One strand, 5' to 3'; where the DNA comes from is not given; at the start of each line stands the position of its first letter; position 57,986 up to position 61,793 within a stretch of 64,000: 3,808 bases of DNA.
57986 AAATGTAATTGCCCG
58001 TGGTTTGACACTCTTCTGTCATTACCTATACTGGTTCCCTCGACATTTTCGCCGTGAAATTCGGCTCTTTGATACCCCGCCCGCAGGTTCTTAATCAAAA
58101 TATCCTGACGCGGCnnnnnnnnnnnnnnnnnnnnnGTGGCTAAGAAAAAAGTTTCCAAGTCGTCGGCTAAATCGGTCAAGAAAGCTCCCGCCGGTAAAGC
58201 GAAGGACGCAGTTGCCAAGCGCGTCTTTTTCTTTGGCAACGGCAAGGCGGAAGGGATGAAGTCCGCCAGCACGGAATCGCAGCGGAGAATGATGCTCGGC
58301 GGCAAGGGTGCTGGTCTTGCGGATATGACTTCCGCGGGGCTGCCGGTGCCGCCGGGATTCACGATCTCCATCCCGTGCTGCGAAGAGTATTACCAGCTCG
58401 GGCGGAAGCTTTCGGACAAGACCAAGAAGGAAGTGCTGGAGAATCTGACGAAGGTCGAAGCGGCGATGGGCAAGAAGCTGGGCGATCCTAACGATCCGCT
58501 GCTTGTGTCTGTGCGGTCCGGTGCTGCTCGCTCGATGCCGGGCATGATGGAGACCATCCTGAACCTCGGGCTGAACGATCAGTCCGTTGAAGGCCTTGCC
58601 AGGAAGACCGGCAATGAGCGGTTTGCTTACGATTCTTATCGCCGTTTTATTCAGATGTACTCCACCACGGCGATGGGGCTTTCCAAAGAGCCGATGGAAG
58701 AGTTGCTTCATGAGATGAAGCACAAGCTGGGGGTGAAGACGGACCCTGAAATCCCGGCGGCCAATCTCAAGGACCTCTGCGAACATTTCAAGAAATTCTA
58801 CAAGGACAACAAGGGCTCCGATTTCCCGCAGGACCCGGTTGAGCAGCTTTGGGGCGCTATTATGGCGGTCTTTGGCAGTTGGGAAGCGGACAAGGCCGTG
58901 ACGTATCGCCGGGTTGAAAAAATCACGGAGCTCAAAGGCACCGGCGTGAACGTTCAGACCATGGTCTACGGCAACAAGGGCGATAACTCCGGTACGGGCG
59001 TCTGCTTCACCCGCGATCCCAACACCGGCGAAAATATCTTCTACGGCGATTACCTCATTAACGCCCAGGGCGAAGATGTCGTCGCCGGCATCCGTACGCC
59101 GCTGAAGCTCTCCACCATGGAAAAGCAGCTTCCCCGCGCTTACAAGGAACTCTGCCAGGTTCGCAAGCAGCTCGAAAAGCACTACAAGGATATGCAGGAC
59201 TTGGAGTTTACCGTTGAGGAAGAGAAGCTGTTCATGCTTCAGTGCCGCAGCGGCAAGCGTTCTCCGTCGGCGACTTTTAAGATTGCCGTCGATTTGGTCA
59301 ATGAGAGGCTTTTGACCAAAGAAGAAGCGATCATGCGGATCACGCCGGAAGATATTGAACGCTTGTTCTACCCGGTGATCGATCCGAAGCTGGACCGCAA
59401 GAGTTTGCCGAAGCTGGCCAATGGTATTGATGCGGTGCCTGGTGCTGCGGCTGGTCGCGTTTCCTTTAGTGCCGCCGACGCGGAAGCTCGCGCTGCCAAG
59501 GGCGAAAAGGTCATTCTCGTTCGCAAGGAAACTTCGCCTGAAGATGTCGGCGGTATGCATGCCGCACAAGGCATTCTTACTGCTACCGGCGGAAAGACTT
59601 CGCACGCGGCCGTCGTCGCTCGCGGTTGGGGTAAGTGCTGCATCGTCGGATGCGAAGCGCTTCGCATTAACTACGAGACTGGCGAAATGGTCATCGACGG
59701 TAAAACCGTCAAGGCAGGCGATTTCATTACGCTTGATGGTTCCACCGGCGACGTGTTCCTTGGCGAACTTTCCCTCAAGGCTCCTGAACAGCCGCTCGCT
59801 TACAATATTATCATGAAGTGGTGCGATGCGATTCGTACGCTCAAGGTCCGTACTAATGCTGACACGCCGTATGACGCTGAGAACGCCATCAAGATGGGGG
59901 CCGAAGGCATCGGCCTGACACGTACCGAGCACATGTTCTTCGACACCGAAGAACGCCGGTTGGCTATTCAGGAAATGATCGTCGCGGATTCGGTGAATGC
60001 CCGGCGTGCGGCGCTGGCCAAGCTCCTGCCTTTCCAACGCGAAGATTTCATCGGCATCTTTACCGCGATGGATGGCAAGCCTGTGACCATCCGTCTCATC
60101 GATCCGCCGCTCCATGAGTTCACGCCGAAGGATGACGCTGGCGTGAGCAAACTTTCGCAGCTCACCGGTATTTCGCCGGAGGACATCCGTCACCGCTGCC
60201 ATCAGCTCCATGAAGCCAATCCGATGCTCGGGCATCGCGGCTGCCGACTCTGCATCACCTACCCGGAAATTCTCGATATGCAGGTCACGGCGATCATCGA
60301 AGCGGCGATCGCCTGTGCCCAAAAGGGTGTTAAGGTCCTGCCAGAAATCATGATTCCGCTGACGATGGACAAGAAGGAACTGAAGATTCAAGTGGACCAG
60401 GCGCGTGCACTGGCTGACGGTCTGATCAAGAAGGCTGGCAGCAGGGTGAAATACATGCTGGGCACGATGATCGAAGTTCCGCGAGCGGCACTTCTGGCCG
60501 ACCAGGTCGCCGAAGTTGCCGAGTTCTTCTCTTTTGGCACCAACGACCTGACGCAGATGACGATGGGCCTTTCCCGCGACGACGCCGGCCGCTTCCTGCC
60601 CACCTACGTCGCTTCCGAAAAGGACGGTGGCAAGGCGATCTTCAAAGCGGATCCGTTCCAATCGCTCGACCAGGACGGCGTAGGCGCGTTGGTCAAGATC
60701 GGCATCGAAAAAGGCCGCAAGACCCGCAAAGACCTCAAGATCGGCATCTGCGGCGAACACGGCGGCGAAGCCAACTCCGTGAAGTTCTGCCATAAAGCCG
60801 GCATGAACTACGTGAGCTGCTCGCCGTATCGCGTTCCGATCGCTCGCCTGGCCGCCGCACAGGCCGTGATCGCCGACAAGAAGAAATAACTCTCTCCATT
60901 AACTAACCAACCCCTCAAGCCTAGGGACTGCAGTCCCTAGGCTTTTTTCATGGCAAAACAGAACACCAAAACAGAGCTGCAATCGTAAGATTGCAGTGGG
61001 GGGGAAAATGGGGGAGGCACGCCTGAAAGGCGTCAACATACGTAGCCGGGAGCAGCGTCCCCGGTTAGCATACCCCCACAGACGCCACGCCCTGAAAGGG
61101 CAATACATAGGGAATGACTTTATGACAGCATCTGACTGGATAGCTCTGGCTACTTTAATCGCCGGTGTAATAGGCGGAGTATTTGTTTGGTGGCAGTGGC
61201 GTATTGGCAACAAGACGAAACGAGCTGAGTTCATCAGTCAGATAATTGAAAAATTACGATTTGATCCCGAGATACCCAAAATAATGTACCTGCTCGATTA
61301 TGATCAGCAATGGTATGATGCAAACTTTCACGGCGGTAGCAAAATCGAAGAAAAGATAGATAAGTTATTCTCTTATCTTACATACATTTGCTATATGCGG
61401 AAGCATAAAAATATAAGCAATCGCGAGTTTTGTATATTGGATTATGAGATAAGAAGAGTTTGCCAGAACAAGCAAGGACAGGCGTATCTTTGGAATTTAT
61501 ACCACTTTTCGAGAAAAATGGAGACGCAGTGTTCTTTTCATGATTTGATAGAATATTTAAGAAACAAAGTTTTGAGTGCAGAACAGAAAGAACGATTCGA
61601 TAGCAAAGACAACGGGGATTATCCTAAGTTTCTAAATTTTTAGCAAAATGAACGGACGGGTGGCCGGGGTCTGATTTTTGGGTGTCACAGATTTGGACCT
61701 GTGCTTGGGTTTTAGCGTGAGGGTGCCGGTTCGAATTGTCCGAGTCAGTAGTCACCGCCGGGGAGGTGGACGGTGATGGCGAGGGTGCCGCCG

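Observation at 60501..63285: Three-gene cassette flanked by diverged ~0.5 kb direct copies of the ppdK 3' end and terminator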

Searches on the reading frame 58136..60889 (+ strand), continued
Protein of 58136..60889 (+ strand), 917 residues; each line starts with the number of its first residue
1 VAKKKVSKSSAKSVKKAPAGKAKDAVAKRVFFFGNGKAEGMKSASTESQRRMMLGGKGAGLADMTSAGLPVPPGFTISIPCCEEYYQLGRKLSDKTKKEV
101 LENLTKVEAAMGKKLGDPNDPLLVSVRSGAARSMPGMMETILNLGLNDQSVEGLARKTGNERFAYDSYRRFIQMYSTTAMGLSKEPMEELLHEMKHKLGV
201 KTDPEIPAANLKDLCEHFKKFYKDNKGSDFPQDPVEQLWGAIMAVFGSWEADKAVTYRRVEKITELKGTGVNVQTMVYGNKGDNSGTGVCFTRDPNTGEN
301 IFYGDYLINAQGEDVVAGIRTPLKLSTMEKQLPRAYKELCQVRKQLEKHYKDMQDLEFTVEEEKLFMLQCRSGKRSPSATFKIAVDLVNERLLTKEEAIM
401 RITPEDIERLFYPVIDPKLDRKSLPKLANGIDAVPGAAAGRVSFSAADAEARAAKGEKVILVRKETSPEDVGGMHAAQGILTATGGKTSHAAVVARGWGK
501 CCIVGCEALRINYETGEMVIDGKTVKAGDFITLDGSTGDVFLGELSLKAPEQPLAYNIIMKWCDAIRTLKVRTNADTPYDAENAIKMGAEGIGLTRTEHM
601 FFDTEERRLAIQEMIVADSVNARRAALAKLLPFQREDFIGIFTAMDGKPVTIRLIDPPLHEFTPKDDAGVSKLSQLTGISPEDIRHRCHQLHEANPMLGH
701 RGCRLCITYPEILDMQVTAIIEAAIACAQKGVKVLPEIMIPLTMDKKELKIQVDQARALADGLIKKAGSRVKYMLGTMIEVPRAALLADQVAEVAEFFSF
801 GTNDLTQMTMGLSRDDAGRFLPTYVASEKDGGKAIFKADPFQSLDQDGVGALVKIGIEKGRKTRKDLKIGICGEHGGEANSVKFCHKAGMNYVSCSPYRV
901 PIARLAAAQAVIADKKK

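Call 73: search_protein_families(library=pfam, proteins=[L084:10805-11293:+, L084:11299-11595:+, L056:13253-14944:+, L056:15129-15644:+], max_evalue=0.01)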
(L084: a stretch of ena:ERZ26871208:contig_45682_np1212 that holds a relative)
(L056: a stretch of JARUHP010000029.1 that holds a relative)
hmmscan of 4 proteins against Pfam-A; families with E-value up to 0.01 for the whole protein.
L084:10805-11293:+ (162 aa): 0 families

L084:11299-11595:+ (98 aa): 0 families

L056:13253-14944:+ (563 aa): 0 families

L056:15129-15644:+ (171 aa): 1 family
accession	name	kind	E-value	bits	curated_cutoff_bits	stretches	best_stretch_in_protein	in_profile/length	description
PF04138.20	GtrA_DPMS_TM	-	5.9e-25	88.2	26.1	1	54-170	1-117/117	GtrA/DPMS, transmembrane domain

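Call 88: search_protein_families(library=phrogs, proteins=[L084:10805-11293:+, L084:11299-11595:+], max_evalue=0.01)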
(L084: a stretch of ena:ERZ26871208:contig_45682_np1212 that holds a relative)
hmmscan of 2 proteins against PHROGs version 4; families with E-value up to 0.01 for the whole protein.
L084:10805-11293:+ (162 aa): 0 families

L084:11299-11595:+ (98 aa): 0 families

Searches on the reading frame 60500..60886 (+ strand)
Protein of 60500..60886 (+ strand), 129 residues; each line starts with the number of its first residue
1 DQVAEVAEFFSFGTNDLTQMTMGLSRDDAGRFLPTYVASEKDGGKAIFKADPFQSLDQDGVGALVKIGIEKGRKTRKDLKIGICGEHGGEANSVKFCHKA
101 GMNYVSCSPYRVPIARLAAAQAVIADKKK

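Call 81: search_dna_similar(query=window:60500-60886:+, collection=phages, mode=protein, max_evalue=0.00001, max_rows=15)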
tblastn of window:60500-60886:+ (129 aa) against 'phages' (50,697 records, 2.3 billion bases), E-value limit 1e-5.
Records with a match: 13; places in all: 13; records where one place covers at least 80% of the query: 12.
Best place of each record, by identity: 60-80% 5; <60% 8.
By first word of the organism name: Bacteriophage 8; Listeria 4; Enterococcus 1.
By host as written in the record: - 8; Listeria monocytogenes 4; Enterococcus faecalis 1.
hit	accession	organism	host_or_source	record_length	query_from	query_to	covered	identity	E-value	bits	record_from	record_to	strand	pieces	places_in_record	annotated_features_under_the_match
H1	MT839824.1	Bacteriophage sp.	human fecal samples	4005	1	114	88%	70.2%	1e-47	168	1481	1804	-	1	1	record has no annotation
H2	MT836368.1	Bacteriophage sp.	human fecal samples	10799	2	114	88%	64.6%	1e-44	159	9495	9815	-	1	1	record has no annotation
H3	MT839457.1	Bacteriophage sp.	human fecal samples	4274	1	113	88%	62.8%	3e-42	153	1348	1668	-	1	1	record has no annotation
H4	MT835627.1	Bacteriophage sp.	human fecal samples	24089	2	114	88%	61.1%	5e-41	149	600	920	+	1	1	record has no annotation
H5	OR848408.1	Listeria phage LM 4-14-1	Listeria monocytogenes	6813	1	114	88%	58.8%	5e-40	146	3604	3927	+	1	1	record has no annotation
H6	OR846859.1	Listeria phage LM 4-11-1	Listeria monocytogenes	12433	1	114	88%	58.8%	5e-40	146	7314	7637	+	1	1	record has no annotation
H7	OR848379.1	Listeria phage LM 4-14-1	Listeria monocytogenes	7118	1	114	88%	58.8%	9e-40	145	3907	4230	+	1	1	record has no annotation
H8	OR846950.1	Listeria phage LM 4-11-1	Listeria monocytogenes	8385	1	114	88%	58.8%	9e-40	145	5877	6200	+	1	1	record has no annotation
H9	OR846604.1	Enterococcus phage Efs 1-1-1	Enterococcus faecalis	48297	1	114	88%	57.9%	1e-40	148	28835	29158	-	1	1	record has no annotation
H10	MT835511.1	Bacteriophage sp.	human fecal samples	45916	1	114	88%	57.0%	4e-40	147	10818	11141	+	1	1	record has no annotation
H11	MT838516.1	Bacteriophage sp.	human fecal samples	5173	1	114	88%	57.0%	4e-38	141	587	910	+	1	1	record has no annotation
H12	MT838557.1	Bacteriophage sp.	human fecal samples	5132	28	114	67%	64.4%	1e-31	122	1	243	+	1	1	record has no annotation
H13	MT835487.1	Bacteriophage sp.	human fecal samples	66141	1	109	84%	29.4%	6e-7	52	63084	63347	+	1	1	record has no annotation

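Call 83: get_annotated_region(hit=H4, flank=6000)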
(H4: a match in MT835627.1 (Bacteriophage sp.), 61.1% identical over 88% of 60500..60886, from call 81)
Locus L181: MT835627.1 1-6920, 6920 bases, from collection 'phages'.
description: UNVERIFIED: Bacteriophage sp. clone scaffold_323 genomic sequence.
organism: Bacteriophage sp. (NCBI taxid 38018)
taxonomy: Viruses
host: -; source: human fecal samples; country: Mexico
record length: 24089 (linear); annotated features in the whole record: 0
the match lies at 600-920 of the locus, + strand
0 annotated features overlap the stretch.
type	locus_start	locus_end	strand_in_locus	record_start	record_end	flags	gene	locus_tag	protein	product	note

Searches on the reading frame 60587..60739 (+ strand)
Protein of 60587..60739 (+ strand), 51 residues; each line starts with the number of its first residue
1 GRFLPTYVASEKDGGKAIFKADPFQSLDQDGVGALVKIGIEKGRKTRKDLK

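Call 38: find_related_loci(query=window:60587-60739:+, collection=metagenome_contigs, flank=10000)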
Query seq(51 aa) (51 aa) in metagenome_contigs; peptide patterns used: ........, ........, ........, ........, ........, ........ (x = any residue, [..] = any of these).
599 stretches matched a pattern (row limit reached: there are more); 265 encode a relative of the query (tblastn E <= 1e-3); the best 80 are kept; 80 distinct loci.
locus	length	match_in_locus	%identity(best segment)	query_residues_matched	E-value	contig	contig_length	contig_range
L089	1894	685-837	94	1-51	2e-28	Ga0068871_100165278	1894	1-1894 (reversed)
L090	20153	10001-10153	92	1-51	7e-28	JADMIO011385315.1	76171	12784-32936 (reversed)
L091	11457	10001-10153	90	1-51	2e-27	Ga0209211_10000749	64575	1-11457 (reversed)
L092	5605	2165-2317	88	1-51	1e-26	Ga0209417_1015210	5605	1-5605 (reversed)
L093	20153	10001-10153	86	1-51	2e-26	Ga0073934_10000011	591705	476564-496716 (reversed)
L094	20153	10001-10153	86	1-51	5e-26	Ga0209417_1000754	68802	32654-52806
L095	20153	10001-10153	84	1-51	1e-25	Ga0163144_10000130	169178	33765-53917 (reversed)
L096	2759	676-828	86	1-51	1e-25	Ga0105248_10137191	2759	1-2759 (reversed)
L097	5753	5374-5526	84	1-51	2e-25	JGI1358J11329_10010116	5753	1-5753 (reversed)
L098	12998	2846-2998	84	1-51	2e-25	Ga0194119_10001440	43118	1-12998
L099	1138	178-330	84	1-51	8e-26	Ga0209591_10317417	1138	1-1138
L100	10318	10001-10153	84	1-51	2e-25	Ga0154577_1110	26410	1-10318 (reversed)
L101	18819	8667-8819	82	1-51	5e-25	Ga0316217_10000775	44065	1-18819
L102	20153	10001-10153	84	1-51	6e-25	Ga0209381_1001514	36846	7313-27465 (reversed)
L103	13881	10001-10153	82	1-51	7e-25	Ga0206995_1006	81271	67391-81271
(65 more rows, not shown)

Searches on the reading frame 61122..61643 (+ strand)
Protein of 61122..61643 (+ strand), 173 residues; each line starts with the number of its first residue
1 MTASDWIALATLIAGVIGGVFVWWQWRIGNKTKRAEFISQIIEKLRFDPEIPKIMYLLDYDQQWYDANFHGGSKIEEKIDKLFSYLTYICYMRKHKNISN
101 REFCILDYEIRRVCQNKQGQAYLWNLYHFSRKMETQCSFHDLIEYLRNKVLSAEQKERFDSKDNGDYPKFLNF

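Call 10: search_protein_families(library=pfam, proteins=[window:61122-61643:+], max_evalue=0.1)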
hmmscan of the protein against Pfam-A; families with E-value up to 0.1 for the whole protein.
window:61122-61643:+ (173 aa): 1 family
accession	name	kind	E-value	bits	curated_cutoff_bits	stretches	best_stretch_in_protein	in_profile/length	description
PF14316.11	DUF4381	-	0.023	15.4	27.2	0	6-38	21-52/145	Domain of unknown function (DUF4381)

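Call 11: search_protein_families(library=padloc, proteins=[window:61122-61643:+], max_evalue=0.1)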
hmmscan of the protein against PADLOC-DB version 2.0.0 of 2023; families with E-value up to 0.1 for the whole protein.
window:61122-61643:+ (173 aa): 0 families

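Call 12: search_protein_families(library=ncbifam, proteins=[window:61122-61643:+], max_evalue=0.1)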
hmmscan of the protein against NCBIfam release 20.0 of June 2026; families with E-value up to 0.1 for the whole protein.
window:61122-61643:+ (173 aa): 0 families

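Call 71: search_protein_representatives(protein=window:61122-61640:+)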
Query: 173 residues. Proteins with E-value up to 0.001 (for the whole library): 635; up to 1e-10: 369; up to 1e-30: 50. The best 150 are listed.
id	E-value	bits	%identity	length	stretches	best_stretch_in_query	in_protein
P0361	1.6e-60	220.5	61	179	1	1-173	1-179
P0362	1.6e-52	194.4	59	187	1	11-173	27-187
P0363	1.6e-51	191.1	57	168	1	1-162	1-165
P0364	4.9e-51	189.5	49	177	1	11-171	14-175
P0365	7.2e-46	172.7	55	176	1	2-145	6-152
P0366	6.6e-45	169.6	47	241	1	3-167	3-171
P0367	7.6e-43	162.8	47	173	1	13-170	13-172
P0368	1.8e-42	161.6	49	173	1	4-173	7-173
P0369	1.0e-39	152.6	43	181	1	2-153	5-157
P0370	2.1e-39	151.7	43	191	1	3-160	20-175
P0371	1.5e-37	145.6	44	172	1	5-173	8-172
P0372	1.7e-37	145.4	46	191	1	8-164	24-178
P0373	1.8e-37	145.4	47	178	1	7-173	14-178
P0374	2.6e-37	144.8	41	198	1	9-161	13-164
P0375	3.5e-37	144.4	45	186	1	4-173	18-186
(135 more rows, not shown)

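Call 87: find_encoding_contigs(protein=P0361, flank=5000, max_places=6)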
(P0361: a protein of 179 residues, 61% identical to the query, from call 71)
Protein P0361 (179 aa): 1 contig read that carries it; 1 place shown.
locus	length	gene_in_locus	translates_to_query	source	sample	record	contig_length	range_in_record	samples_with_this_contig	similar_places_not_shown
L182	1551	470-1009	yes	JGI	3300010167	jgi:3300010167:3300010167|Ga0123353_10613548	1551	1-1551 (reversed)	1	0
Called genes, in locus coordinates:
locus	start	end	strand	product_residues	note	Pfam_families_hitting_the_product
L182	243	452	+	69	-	-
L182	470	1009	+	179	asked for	-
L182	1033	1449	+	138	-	-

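Call 88: search_protein_families(library=phrogs, proteins=[window:61122-61643:+], max_evalue=0.01)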
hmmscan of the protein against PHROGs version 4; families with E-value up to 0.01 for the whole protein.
window:61122-61643:+ (173 aa): 1 family
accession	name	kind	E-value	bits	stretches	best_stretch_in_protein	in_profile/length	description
phrog_1350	-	lysis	0.00033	21.7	1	1-49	24-78/97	holin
